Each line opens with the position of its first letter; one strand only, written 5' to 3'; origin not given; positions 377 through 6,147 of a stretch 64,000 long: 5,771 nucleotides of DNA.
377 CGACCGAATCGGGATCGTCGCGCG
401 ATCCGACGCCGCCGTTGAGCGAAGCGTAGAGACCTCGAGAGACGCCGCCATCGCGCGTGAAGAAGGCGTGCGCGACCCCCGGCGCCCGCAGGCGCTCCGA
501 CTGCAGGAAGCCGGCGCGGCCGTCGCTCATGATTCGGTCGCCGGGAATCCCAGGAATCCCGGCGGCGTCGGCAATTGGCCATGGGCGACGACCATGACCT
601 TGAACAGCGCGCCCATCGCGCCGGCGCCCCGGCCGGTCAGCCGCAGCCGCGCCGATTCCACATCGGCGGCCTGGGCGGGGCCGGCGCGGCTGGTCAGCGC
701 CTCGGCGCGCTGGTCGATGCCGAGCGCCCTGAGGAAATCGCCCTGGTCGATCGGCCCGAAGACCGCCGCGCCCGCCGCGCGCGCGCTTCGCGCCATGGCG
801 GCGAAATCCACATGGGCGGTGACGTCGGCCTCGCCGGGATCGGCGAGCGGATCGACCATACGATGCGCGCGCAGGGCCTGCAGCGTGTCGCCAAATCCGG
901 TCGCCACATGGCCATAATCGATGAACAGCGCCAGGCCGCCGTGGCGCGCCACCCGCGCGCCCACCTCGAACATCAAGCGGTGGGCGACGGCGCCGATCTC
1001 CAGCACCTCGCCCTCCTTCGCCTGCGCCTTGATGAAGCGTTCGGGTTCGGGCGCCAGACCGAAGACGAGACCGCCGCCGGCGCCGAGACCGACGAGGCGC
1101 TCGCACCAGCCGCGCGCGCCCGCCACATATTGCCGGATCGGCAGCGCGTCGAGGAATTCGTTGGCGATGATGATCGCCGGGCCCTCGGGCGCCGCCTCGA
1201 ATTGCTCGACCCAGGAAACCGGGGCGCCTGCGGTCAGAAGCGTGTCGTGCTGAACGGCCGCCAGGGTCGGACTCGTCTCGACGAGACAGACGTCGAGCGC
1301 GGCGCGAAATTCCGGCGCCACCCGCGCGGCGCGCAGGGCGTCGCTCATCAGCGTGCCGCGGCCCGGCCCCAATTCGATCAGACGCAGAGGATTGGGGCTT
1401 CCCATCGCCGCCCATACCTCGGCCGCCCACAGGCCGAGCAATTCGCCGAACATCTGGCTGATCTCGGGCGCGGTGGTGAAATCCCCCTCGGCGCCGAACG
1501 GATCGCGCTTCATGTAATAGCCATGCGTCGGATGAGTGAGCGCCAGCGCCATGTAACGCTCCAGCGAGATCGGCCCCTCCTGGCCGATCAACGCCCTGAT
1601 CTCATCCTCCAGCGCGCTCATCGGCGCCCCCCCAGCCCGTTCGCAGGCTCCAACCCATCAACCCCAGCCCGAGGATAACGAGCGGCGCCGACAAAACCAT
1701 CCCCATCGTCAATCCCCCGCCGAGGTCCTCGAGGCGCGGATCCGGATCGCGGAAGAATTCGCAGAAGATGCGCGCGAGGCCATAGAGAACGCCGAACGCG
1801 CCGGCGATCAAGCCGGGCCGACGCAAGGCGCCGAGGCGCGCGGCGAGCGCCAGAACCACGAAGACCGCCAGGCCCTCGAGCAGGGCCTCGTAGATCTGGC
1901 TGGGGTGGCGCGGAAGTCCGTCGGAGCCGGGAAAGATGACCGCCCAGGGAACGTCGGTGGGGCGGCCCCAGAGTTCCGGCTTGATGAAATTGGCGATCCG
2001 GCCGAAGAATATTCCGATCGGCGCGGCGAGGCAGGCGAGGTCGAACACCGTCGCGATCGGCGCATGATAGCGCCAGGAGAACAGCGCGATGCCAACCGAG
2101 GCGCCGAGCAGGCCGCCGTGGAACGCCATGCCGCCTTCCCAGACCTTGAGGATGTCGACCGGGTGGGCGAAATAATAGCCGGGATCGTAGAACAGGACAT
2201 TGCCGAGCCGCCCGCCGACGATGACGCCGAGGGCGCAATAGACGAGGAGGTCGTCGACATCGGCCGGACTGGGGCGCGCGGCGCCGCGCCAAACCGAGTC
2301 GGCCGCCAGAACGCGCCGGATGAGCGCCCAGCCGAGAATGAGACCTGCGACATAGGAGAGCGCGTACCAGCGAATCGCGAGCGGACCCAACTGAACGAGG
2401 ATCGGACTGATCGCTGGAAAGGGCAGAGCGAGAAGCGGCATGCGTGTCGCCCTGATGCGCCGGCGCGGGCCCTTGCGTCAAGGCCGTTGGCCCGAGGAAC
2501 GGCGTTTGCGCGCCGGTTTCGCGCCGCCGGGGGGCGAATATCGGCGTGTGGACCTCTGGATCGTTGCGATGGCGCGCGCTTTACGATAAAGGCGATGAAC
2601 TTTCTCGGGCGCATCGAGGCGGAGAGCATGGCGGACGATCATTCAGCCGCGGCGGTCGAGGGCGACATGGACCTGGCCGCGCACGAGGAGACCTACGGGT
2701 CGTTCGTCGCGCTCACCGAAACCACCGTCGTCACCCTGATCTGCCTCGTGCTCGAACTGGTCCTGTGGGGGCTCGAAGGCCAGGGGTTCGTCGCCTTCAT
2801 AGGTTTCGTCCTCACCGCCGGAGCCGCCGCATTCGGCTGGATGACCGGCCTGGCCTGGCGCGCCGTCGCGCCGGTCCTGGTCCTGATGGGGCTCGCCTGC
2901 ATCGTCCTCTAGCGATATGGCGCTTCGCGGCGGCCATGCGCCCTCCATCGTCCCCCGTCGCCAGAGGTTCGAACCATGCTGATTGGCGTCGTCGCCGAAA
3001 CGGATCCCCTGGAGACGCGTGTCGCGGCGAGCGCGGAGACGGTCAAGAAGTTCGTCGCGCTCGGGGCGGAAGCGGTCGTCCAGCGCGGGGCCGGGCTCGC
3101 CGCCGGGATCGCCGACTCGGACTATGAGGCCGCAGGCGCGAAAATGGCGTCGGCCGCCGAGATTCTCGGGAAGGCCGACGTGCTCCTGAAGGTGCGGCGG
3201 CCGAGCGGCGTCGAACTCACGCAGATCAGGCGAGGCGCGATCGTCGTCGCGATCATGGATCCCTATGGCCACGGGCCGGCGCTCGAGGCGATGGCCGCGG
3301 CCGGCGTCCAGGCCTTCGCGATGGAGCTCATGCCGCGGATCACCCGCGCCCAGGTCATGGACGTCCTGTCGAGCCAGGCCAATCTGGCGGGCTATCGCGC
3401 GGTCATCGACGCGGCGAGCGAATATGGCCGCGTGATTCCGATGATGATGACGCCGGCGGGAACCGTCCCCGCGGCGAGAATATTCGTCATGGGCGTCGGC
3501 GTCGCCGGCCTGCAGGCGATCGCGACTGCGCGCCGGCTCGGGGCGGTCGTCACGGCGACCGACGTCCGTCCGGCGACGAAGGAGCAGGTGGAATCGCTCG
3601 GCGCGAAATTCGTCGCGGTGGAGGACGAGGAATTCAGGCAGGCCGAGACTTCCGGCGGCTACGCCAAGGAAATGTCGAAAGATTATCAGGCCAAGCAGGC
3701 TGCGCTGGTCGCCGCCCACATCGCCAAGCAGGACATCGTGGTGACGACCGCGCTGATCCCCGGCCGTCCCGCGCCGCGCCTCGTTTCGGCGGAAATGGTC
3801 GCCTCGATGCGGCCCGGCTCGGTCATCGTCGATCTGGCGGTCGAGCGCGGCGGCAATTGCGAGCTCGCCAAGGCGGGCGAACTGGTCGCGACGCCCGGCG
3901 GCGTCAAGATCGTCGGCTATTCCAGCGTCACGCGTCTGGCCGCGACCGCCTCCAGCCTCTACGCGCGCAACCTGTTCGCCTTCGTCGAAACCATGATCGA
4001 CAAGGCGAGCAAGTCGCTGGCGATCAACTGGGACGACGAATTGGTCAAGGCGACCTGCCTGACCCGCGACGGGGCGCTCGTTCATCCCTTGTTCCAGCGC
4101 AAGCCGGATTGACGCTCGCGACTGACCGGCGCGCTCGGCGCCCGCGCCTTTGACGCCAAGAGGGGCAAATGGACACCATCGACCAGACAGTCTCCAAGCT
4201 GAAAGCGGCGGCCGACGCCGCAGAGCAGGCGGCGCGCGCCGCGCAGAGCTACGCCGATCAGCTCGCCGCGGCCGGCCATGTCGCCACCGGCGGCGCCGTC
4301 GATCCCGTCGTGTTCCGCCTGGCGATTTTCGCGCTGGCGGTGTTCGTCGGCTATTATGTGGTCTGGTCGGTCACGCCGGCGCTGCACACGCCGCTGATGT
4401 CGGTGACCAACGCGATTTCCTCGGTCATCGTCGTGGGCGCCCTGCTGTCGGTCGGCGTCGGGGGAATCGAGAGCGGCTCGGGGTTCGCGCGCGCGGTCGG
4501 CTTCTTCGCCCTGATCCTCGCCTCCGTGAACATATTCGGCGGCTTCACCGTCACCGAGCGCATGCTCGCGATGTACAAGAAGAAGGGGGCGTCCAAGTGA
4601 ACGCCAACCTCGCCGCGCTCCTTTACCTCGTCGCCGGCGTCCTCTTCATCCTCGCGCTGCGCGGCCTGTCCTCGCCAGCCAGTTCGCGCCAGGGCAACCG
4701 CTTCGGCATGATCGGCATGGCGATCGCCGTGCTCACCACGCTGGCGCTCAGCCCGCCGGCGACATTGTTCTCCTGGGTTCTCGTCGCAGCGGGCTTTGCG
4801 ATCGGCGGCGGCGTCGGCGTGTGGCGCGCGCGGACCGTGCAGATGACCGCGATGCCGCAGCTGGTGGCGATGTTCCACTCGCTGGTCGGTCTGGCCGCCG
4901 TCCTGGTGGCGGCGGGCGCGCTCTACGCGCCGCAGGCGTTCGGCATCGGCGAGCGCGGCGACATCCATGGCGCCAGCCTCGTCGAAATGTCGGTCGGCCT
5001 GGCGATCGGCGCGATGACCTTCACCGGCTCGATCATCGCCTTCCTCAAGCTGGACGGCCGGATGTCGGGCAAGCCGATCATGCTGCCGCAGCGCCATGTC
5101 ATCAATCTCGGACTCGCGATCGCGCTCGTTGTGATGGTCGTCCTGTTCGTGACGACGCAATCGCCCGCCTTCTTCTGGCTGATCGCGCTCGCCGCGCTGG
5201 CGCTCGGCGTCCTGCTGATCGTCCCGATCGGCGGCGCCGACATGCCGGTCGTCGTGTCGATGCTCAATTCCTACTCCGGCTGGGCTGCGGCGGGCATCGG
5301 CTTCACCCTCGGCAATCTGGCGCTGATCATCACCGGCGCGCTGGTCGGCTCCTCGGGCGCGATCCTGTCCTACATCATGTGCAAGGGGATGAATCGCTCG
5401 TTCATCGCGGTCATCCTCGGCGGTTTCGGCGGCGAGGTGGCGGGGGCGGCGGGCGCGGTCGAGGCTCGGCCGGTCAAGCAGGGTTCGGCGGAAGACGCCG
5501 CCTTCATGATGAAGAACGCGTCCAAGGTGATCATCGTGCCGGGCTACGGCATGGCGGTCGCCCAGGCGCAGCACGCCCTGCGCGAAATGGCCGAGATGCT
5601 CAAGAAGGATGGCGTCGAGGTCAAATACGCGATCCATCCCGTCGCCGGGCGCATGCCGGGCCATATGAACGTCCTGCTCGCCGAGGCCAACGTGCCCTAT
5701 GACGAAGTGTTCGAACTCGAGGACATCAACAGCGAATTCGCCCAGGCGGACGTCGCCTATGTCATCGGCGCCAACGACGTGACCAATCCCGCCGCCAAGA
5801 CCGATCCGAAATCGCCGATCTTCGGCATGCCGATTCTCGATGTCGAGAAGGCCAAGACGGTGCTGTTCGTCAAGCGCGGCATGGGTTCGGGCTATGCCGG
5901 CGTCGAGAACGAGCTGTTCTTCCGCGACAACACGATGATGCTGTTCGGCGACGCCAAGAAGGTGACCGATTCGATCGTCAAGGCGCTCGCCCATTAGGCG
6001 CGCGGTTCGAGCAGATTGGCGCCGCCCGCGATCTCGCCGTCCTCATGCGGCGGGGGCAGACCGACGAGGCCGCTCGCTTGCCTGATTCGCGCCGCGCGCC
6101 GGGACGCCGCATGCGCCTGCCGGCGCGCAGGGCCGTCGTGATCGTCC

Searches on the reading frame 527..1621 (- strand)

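Call 75: search_protein_families(library=pfam, proteins=[window:527-1621:-], max_evalue=0.001)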
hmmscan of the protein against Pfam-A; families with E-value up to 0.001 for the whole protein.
window:527-1621:- (364 aa): 1 family
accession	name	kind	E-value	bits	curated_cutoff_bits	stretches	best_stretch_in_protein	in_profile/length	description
PF02636.23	Methyltransf_28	-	1.2e-63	215.3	23.3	1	61-291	1-249/249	Putative S-adenosyl-L-methionine-dependent methyltransferase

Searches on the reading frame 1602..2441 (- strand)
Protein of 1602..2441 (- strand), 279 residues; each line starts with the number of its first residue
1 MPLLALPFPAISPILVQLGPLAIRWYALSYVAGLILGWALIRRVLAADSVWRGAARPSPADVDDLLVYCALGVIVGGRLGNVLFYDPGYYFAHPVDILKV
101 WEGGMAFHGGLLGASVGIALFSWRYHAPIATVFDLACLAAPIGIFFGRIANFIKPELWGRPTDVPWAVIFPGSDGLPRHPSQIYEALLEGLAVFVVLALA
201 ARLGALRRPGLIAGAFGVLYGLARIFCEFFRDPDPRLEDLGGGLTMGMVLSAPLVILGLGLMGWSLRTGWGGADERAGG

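Call 75: search_protein_families(library=pfam, proteins=[window:1602-2441:-], max_evalue=0.001)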
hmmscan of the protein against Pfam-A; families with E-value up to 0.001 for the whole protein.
window:1602-2441:- (279 aa): 1 family
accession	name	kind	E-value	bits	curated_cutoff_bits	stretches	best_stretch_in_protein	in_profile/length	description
PF01790.23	LGT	-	1.4e-71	241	24.9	1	13-263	1-239/240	Prolipoprotein diacylglyceryl transferase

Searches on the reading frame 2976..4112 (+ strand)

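Call 75: search_protein_families(library=pfam, proteins=[window:2976-4112:+], max_evalue=0.001)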
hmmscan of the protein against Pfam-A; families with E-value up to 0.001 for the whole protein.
window:2976-4112:+ (378 aa): 3 families
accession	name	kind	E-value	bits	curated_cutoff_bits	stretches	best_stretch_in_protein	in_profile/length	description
PF01262.27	AlaDh_PNT_C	-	9e-64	215.2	23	1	142-370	1-213/214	Alanine dehydrogenase/PNT, C-terminal domain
PF05222.21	AlaDh_PNT_N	-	2.7e-37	128.5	30.4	1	4-138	1-136/136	Alanine dehydrogenase/PNT, N-terminal domain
PF02826.25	2-Hacid_dh_C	-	0.00026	20.9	25.1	0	164-216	34-86/178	D-isomer specific 2-hydroxyacid dehydrogenase, NAD binding domain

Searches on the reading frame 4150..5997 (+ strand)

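Call 75: search_protein_families(library=pfam, proteins=[window:4150-5997:+], max_evalue=0.001)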
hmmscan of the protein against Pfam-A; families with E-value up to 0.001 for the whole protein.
window:4150-5997:+ (615 aa): 1 family
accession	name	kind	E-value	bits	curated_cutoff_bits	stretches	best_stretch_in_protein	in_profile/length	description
PF02233.22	PNTB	-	2.1e-195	650.5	31.7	1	157-611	3-455/456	NAD(P) transhydrogenase beta subunit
